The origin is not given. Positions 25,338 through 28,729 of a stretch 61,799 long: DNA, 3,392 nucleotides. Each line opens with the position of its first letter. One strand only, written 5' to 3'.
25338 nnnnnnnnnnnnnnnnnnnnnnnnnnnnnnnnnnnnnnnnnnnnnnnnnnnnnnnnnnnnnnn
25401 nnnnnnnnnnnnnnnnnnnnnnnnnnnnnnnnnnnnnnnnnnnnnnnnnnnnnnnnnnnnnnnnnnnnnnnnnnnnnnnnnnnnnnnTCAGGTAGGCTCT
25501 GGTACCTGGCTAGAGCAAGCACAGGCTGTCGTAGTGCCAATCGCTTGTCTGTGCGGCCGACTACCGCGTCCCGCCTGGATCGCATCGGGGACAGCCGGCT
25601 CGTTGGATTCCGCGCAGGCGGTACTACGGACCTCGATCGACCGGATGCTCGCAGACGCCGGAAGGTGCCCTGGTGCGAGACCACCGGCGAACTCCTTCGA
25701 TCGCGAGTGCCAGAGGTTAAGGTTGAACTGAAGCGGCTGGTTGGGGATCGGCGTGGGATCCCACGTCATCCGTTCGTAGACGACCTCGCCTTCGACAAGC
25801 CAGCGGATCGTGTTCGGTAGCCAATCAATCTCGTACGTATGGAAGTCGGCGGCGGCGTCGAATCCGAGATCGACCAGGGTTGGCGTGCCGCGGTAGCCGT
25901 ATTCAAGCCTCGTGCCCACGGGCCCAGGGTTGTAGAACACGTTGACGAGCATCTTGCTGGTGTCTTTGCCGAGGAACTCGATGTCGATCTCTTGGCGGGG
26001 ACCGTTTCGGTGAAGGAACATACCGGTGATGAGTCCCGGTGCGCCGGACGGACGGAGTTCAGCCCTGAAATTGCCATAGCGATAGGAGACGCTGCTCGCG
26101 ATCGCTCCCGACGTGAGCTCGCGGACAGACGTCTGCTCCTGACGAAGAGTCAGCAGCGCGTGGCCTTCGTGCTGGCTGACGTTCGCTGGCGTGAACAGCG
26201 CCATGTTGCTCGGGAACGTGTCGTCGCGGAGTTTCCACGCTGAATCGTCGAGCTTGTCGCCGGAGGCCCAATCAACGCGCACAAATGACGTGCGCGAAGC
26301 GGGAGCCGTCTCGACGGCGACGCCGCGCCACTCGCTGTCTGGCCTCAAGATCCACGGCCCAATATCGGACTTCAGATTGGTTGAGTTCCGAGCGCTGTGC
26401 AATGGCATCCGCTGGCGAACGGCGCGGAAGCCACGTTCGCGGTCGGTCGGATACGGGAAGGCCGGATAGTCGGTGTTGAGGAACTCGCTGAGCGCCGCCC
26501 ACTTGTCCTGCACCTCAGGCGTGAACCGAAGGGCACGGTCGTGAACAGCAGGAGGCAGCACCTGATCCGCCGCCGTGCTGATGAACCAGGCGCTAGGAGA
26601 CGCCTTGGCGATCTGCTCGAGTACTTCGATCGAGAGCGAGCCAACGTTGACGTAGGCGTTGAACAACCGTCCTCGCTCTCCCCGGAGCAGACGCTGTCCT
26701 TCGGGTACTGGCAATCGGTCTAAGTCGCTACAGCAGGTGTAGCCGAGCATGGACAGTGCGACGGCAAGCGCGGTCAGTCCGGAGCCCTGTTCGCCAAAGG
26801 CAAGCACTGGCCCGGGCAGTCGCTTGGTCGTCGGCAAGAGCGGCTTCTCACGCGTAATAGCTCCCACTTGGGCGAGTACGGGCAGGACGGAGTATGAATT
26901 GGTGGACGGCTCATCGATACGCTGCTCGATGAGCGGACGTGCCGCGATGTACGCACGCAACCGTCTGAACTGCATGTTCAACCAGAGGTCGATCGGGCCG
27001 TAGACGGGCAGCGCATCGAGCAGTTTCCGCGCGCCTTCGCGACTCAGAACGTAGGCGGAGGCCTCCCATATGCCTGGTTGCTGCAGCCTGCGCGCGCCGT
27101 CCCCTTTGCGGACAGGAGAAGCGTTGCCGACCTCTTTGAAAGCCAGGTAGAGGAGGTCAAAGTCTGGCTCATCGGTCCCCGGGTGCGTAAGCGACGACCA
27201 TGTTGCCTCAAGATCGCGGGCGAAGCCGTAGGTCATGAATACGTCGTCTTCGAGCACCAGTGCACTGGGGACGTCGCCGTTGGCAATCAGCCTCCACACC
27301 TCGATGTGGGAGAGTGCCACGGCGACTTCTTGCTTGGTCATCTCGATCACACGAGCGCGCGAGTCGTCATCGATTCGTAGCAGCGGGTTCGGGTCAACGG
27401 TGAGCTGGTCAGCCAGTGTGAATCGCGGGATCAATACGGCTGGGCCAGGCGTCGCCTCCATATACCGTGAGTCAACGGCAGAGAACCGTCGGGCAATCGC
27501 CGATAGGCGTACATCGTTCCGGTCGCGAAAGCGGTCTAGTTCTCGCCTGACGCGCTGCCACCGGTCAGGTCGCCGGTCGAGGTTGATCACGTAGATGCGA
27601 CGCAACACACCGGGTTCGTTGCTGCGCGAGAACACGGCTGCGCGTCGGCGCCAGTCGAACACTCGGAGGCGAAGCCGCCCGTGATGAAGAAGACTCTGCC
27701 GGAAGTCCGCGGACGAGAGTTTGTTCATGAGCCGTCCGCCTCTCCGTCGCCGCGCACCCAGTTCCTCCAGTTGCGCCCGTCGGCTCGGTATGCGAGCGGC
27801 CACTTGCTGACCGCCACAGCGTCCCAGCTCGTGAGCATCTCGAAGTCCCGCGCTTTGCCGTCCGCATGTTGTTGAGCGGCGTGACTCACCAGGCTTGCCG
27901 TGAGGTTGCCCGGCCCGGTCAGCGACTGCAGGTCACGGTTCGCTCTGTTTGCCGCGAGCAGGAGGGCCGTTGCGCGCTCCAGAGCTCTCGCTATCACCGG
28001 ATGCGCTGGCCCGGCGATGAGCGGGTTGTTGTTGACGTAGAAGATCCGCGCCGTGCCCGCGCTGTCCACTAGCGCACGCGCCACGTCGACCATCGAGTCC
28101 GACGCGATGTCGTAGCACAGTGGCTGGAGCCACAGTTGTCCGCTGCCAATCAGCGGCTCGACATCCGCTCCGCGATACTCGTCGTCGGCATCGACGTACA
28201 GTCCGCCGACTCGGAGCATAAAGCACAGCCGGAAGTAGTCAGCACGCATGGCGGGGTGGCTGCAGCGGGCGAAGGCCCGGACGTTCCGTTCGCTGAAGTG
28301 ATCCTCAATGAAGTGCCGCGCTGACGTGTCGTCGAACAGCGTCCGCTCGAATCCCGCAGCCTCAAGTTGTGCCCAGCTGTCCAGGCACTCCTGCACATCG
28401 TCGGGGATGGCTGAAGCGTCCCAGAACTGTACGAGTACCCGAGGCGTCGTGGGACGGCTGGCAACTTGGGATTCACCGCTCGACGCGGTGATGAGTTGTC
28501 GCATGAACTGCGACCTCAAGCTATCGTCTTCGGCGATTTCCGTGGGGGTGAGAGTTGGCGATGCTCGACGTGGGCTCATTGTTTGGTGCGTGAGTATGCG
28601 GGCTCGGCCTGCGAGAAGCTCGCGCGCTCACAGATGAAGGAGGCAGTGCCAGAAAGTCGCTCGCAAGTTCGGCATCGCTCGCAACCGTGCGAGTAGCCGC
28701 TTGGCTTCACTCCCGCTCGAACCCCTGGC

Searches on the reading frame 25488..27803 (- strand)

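Call 18: search_protein_families(library=pfam, proteins=[window:25488-27803:-], max_evalue=0.01)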
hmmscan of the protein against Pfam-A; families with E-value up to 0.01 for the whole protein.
window:25488-27803:- (771 aa): 2 families
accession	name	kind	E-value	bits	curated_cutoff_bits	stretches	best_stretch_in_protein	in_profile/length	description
PF00722.28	Glyco_hydro_16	-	2.6e-27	95.8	22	1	538-708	10-167/175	Glycosyl hydrolases family 16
PF01755.23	Glyco_transf_25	-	1.5e-13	51.5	24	1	69-265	3-188/199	Glycosyltransferase family 25 (LPS biosynthesis protein)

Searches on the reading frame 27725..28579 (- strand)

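Call 18: search_protein_families(library=pfam, proteins=[window:27725-28579:-], max_evalue=0.01)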
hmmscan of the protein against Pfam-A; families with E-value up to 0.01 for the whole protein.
window:27725-28579:- (284 aa): 1 family
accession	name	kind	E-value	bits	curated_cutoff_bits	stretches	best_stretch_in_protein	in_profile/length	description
PF04488.21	Gly_transf_sug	-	7.1e-06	27.1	23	1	59-134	1-78/93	Glycosyltransferase sugar-binding region containing DXD motif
